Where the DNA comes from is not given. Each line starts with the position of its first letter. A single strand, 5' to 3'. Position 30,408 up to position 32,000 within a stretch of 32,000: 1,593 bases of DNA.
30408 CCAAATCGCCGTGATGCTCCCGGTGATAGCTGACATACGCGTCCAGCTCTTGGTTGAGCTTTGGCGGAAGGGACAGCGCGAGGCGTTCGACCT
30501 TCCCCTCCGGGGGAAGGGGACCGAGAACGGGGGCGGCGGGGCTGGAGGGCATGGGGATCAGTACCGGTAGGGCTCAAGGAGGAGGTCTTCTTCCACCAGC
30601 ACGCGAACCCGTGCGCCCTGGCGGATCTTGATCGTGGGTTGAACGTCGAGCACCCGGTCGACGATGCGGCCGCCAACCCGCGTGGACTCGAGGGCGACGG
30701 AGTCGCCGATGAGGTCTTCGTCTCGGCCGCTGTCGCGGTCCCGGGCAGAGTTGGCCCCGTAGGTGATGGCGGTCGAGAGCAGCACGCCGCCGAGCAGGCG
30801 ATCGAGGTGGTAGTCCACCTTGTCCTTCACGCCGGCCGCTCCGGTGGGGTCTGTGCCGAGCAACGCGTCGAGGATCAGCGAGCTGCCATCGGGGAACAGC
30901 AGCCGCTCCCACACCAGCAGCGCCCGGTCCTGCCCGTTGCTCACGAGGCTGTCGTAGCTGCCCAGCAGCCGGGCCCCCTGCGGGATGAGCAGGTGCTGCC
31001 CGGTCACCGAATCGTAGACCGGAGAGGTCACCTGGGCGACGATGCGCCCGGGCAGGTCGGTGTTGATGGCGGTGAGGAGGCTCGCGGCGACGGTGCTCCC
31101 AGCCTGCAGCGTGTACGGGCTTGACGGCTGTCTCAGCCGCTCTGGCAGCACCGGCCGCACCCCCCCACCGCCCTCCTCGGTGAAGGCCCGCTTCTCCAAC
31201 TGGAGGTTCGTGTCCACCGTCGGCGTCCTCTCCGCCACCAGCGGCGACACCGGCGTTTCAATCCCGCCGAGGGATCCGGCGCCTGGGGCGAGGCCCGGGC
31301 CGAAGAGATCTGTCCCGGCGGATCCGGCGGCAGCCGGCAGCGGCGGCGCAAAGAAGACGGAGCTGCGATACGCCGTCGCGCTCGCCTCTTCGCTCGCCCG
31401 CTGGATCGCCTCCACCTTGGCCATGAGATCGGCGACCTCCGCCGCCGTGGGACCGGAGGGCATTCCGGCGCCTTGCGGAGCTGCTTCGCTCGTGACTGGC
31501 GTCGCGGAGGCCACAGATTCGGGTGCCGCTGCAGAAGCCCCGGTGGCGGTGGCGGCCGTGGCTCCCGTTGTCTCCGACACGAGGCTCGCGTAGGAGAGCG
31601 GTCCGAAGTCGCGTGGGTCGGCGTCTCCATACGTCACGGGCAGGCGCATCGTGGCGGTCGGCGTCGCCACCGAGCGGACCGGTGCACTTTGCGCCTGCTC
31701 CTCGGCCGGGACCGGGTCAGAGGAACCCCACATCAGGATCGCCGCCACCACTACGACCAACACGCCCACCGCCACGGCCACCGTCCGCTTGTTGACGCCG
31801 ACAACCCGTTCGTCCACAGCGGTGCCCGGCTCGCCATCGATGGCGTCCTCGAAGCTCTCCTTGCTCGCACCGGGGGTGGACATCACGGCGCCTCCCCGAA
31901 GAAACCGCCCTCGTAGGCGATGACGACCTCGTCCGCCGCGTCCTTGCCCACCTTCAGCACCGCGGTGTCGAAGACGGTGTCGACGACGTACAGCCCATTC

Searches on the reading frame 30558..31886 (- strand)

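Call 82: search_protein_families(library=pfam, proteins=[window:30558-31886:-], max_evalue=0.001)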
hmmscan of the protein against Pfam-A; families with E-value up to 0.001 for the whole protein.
window:30558-31886:- (442 aa): 1 family
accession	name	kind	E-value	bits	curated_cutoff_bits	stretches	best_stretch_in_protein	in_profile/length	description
PF03743.19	TrbI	-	6.6e-52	176.5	35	1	259-435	1-186/188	Bacterial conjugation TrbI-like protein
